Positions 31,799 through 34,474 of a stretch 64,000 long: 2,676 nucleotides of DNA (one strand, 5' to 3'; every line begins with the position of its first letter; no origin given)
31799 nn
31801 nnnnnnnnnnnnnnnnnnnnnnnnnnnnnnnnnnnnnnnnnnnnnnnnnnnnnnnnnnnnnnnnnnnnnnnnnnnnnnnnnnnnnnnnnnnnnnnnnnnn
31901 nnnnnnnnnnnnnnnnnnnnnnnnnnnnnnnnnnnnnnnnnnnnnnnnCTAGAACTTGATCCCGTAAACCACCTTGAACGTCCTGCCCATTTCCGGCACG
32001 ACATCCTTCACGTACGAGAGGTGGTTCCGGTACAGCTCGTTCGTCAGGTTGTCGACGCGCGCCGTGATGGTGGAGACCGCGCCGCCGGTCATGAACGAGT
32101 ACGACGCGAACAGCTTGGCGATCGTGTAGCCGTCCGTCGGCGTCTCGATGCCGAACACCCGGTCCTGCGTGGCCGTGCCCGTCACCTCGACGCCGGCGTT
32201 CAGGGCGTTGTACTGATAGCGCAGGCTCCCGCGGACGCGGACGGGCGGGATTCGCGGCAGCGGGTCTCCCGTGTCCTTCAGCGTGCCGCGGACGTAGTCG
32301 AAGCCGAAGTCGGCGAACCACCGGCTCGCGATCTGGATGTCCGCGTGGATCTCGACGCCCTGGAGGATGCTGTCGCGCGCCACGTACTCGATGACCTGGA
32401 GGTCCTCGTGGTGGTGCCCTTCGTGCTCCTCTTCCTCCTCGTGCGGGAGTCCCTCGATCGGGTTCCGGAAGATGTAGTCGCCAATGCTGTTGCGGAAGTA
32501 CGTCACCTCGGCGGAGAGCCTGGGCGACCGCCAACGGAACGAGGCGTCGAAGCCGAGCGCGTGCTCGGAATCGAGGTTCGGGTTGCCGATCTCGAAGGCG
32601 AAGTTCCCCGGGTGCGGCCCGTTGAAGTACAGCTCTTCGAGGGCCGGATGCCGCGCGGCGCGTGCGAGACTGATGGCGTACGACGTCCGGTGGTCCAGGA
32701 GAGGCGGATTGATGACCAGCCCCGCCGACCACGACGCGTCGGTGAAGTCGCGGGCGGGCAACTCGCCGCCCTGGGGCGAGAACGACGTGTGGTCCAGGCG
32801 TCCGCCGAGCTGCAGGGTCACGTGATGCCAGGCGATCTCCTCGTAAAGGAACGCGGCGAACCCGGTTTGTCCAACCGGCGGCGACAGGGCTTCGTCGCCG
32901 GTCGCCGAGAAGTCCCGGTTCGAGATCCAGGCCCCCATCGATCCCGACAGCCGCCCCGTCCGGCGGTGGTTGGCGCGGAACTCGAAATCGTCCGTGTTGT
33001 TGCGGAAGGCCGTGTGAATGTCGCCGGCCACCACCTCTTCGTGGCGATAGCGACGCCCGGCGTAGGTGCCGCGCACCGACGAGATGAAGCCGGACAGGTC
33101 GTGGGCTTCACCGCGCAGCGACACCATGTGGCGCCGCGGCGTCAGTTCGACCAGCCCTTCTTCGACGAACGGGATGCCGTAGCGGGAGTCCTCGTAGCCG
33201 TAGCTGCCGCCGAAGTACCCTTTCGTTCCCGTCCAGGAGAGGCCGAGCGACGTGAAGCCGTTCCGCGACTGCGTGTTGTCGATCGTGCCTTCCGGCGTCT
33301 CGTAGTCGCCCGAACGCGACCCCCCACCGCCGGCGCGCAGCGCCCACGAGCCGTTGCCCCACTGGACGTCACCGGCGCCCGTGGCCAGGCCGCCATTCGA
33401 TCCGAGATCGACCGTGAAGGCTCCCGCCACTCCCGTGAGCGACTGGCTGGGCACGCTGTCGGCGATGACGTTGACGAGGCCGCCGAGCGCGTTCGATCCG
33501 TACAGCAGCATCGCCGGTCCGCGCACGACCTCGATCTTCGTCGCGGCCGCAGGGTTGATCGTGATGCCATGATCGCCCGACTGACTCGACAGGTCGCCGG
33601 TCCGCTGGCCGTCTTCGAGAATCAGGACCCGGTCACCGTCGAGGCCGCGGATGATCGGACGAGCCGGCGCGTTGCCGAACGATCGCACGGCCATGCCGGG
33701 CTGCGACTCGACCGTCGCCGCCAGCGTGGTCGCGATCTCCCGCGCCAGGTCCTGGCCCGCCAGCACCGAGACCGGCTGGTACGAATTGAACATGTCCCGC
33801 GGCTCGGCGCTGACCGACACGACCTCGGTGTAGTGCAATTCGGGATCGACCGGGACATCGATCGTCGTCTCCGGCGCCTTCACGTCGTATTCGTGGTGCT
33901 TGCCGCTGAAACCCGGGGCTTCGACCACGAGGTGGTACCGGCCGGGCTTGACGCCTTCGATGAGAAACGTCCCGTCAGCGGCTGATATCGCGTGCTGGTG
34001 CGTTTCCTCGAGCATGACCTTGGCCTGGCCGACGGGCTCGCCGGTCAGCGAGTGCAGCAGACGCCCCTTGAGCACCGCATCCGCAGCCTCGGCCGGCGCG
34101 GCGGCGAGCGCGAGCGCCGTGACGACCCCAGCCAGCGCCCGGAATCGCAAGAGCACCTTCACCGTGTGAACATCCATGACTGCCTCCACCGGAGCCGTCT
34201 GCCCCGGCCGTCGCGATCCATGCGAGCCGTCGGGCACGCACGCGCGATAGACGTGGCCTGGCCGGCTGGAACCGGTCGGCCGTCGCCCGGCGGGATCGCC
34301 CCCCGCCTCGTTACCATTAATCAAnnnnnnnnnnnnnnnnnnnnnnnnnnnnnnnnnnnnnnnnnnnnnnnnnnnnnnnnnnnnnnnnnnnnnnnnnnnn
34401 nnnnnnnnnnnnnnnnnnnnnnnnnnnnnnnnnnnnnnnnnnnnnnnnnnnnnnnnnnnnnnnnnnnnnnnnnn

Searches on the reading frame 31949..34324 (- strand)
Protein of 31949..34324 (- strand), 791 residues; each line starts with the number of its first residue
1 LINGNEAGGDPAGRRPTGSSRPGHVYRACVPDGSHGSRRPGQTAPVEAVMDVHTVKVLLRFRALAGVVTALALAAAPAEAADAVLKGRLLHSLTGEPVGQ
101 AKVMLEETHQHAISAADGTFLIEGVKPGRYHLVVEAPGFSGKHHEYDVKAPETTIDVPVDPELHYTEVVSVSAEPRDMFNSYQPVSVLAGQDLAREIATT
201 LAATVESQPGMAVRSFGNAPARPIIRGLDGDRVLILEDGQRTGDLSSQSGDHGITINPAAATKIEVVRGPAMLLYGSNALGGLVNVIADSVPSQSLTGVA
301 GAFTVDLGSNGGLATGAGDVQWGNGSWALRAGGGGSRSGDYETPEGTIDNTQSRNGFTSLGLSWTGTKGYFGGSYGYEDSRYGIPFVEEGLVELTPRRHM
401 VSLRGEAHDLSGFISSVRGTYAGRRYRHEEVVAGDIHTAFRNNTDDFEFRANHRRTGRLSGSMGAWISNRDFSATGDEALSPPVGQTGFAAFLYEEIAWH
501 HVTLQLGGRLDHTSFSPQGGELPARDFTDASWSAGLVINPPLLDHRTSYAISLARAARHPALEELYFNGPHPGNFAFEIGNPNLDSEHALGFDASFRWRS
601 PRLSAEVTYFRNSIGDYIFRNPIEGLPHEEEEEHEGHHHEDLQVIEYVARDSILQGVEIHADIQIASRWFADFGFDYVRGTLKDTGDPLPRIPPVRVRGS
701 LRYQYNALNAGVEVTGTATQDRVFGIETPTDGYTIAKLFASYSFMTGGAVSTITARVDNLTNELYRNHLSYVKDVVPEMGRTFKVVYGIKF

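Call 21: search_protein_families(library=pfam, proteins=[window:31949-34324:-], max_evalue=0.00001)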
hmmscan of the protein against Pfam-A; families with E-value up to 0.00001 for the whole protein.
window:31949-34324:- (791 aa): 4 families
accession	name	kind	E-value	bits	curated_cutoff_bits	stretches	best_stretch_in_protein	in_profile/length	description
PF00593.30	TonB_dep_Rec_b-barrel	-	1.9e-37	130.6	27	1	329-760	9-436/436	TonB dependent receptor-like, beta-barrel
PF07715.20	Plug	-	2.3e-18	67.1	23.9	1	181-282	5-106/107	TonB-dependent Receptor Plug Domain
PF13620.12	CarboxypepD_reg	-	3.6e-12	46.9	32.3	1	85-154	2-75/82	Carboxypeptidase regulatory-like domain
PF13715.12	CarbopepD_reg_2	-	1.5e-09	38.2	32.2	1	86-157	2-72/88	CarboxypepD_reg-like domain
